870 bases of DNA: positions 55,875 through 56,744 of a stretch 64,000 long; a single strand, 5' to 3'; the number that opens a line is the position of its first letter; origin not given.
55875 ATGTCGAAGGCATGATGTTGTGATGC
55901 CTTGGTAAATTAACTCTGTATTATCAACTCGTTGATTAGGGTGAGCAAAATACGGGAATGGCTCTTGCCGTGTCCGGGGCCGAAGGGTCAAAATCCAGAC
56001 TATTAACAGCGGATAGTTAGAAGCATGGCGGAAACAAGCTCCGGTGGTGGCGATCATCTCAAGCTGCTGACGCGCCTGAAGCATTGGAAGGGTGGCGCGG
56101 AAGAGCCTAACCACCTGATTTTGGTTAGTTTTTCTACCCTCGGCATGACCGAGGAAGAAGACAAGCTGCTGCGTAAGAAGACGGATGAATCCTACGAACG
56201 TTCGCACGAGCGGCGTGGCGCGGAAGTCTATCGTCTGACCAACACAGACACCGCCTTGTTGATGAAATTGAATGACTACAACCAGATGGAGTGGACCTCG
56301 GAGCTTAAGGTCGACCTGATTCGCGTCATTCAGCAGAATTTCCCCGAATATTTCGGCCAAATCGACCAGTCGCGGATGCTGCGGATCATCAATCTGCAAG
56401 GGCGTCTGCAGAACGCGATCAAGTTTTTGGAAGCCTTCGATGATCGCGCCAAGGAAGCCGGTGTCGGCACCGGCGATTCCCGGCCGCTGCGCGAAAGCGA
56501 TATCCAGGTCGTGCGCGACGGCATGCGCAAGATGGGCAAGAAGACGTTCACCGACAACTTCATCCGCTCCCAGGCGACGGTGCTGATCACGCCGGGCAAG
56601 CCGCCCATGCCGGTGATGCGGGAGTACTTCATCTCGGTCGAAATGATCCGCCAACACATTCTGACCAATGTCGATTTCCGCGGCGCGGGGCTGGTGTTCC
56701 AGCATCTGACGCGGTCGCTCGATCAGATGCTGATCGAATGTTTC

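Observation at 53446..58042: Three tandem paralogs of a sensor-less, degenerate GGDEF-like/EAL-like protein followed by a secreted DUF2927-like protein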

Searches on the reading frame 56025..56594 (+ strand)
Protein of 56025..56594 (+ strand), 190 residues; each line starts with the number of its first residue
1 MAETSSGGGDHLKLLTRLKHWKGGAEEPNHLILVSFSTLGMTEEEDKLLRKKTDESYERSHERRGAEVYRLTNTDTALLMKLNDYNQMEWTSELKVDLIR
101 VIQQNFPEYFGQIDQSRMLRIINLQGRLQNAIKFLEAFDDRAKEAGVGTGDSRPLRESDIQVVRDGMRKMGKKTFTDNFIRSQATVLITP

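Call 33: predict_structure(alignment_id=A3)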
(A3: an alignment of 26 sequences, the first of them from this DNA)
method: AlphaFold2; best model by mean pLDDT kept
length: 190 residues; sequences in the alignment: 26
mean_pLDDT: 85.1   pTM: 0.68
mean pLDDT of the five models: 85.1, 82.6, 82.4, 81.7, 78.6
residues with pLDDT >= 90: 106; 70-90: 55; 50-70: 18; < 50: 11
segments of 3 or more residues with pLDDT < 50: 1-6, 148-151
pLDDT, mean of each block of 10 residues (from residue 1): 52 93 93 92 90 93 93 93 90 94 95 91 95 88 58 67 87 86 67
secondary structure, 60 per line:
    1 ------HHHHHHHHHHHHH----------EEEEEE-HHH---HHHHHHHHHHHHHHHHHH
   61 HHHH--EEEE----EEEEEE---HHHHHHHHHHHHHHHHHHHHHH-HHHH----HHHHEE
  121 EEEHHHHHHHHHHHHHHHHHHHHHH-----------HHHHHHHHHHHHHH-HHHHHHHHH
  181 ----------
elements in order: H7-19 E30-35 H43-64 E67-70 E75-80 H84-105 H107-110 H115-118 E119-123 H124-145 H157-170 H172-180
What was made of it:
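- On GGDEF domain (PF00990): The N-domain model (pLDDT 85) has beta-alpha-beta-beta-alpha-beta topology (call 33).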

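Call 35: fold_search(model_id=the predicted structure, library=pdb)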
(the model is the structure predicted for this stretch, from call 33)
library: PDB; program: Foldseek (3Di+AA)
matches with E <= 10: 872; with E <= 0.001: 0
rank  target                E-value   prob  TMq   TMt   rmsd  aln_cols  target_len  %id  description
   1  9lq5_B                1.2e-02  0.80  0.31  0.12  12.4       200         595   11  Cryo-EM structure of Apo type III-B CRISPR-Cas effector complex (released 2025-11-26)
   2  3hvw                  1.6e-02  0.90  0.35  0.40  11.0       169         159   13  Crystal Structure of the GGDEF domain of the PA2567 protein from Pseudomonas aeruginosa, Northeast Structural Genomics C (released 2009-06-23)
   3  2ec2_A                1.9e-02  0.97  0.36  0.48  14.8       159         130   12  Crystal structure of transposase from Sulfolobus tokodaii (released 2007-02-27)
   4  2f4f_A                2.1e-02  0.96  0.36  0.48  16.8       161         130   12  Crystal structure of IS200 transposase (released 2005-12-13)
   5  6pwj_B                2.4e-02  0.90  0.38  0.20  18.4       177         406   12  Vibrio cholerae LapD S helix-GGDEF-EAL (apo) (released 2019-10-09)
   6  2fyx_A                2.6e-02  0.98  0.39  0.52   5.7       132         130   11  Crystal structure of a putative transposase (dr_0177) from deinococcus radiodurans r1 at 1.90 A resolution (released 2006-02-21)
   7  4wxw                  3.1e-02  0.75  0.34  0.38  11.0       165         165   18  SadC (323-487) from Pseudomonas aeruginosa PAO1 (released 2015-11-18)
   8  2ec2_F                3.7e-02  0.91  0.35  0.47  14.2       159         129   12  Crystal structure of transposase from Sulfolobus tokodaii (released 2007-02-27)
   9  2qn6_B                4.8e-02  0.60  0.22  0.38   7.0        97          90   14  Structure of an archaeal heterotrimeric initiation factor 2 reveals a nucleotide state between the GTP and the GDP sta (released 2007-11-06)
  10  2vhg_B                6.1e-02  0.93  0.37  0.52  10.3       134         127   11  Crystal Structure of the ISHp608 Transposase in Complex with Right End 31-mer DNA (released 2008-02-19)
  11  4hl7_A                6.1e-02  0.23  0.24  0.12  21.1       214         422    8  Crystal structure of nicotinate phosphoribosyltransferase (target NYSGR-026035) from Vibrio cholerae (released 2012-11-14)
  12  6pwk_B                6.5e-02  0.84  0.39  0.21   9.9       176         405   10  Vibrio cholerae LapD S helix-GGDEF-EAL (bound to c-di-GMP) (released 2019-10-09)
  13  2xm3_A                7.8e-02  0.84  0.35  0.48   6.7       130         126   15  Deinococcus radiodurans ISDra2 Transposase Left end DNA complex (released 2010-10-13)
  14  6pwj_A                7.8e-02  0.75  0.37  0.20  18.2       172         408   12  Vibrio cholerae LapD S helix-GGDEF-EAL (apo) (released 2019-10-09)
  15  2ec2_B                8.8e-02  0.82  0.35  0.47  15.1       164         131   12  Crystal structure of transposase from Sulfolobus tokodaii (released 2007-02-27)
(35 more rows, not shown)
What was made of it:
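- On GGDEF domain (PF00990): The best hits (E 0.012-0.2) mix GGDEF domains (PA2567, SadC, LapD), Cas10, adenylyl cyclase, Thg1-like protein and IS200 HUH transposases (call 35).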

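Call 36: search_protein_representatives(alignment_id=A3)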
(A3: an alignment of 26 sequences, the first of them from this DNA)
Query: 26 sequences, 191 profile positions. Proteins with E-value up to 0.001 (for the whole library): 102; up to 1e-10: 50; up to 1e-30: 20. The best 102 are listed.
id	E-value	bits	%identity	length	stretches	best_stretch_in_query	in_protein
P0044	2.3e-58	213.1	-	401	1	1-191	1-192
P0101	9.0e-57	208.0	-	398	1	6-188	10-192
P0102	3.6e-53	196.2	-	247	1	34-191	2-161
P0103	7.0e-53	195.3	-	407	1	7-191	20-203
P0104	4.8e-49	182.8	-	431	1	12-191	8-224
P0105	9.0e-49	181.9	-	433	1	1-191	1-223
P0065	1.3e-48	181.3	-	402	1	9-190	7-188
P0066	1.3e-48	181.3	-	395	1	1-190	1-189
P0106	2.3e-48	180.5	-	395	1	7-189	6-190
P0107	1.4e-43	164.9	-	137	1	7-140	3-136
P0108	2.2e-39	151.3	-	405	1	3-187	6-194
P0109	4.3e-39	150.3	-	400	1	11-189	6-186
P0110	1.0e-38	149.1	-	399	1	9-190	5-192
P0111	9.1e-38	146.0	-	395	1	11-191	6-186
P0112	4.3e-36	140.5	-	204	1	8-188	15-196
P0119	1.7e-28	115.7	-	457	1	11-188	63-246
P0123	1.2e-26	109.7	-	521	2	62-191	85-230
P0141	6.2e-15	71.5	-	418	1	9-188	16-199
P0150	1.3e-08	50.8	-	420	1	8-186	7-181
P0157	5.3e-07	45.6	-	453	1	31-189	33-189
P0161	1.7e-06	44.0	-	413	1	5-191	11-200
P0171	1.3e-05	41.1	-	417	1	12-189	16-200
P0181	9.0e-05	38.3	-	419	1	6-190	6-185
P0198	6.2e-04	35.6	-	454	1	10-172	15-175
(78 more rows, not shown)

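Call 56: search_solved_structures(query=A3, max_evalue=10, show_alignments=2)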
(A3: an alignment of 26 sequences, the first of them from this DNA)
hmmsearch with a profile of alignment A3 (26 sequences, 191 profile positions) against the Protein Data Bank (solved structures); distinct sequences matched with E-value up to 10: 2.
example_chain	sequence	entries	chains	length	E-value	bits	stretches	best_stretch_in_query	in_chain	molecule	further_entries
3ajb_A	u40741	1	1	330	0.57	12.8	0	97-141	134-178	Peroxisomal biogenesis factor 3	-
3mk4_A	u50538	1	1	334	0.61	12.8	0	97-141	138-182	Peroxisomal biogenesis factor 3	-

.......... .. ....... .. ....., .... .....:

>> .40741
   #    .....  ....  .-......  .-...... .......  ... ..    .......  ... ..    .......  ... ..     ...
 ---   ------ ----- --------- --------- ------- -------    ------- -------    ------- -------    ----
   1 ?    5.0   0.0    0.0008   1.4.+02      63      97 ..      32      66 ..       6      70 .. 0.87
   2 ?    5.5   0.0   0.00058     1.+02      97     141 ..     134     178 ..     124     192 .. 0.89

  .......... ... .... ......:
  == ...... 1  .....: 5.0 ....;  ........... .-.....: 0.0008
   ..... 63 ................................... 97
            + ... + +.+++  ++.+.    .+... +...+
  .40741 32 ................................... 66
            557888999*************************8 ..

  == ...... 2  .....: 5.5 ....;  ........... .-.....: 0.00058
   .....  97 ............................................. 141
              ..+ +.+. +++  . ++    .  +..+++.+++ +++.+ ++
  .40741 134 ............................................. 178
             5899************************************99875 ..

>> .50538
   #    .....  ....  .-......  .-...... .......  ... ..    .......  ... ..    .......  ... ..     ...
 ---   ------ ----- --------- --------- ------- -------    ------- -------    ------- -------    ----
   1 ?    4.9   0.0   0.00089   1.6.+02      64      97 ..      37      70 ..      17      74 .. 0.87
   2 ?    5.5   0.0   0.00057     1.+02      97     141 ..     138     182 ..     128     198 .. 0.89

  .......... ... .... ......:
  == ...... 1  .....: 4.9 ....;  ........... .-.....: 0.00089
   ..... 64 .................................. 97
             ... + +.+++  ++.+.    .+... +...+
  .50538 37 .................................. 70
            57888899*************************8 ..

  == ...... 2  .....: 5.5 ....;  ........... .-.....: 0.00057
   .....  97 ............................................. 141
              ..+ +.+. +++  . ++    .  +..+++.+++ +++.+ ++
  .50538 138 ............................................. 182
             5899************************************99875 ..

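Call 73: list_cluster_members(proteins=[P0108, P0119, P0123, P0141, P0150, P0157, P0161, P0171, P0181, P0198])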
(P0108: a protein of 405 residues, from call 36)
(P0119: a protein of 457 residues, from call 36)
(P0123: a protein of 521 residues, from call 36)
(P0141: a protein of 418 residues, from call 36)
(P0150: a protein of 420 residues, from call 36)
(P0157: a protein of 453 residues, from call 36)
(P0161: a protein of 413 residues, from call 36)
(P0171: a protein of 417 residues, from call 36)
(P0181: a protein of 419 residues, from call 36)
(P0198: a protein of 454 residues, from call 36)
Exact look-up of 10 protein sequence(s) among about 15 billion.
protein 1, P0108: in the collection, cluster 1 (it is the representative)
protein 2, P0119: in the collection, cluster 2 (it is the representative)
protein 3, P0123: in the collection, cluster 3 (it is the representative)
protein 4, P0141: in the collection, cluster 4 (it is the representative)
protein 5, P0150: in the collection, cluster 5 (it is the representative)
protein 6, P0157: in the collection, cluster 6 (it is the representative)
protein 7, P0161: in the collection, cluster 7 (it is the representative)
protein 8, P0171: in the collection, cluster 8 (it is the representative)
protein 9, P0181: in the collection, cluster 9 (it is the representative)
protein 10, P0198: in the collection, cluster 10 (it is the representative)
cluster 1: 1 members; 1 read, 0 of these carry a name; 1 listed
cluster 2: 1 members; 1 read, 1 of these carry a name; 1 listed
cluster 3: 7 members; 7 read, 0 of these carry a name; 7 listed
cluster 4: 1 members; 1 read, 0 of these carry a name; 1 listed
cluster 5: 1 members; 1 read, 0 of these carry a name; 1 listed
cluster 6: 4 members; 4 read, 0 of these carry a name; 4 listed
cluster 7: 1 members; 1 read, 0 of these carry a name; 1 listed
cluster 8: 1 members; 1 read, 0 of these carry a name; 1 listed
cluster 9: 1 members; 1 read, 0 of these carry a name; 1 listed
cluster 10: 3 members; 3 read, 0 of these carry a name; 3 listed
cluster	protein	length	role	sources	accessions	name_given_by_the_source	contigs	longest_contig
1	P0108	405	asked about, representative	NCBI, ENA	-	-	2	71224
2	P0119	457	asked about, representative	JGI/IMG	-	hypothetical protein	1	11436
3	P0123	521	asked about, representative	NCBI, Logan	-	-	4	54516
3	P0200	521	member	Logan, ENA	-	-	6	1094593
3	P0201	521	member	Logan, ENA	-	-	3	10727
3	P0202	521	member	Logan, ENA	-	-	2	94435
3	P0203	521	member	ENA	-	-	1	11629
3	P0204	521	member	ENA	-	-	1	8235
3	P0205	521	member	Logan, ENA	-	-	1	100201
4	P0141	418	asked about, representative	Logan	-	-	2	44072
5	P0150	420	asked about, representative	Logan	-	-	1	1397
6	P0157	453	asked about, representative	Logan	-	-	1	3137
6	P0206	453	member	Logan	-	-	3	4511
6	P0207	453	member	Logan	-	-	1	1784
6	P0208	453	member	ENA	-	-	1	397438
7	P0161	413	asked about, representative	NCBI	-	-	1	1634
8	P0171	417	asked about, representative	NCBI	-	-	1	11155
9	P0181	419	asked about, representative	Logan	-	-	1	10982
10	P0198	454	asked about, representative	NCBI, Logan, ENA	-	-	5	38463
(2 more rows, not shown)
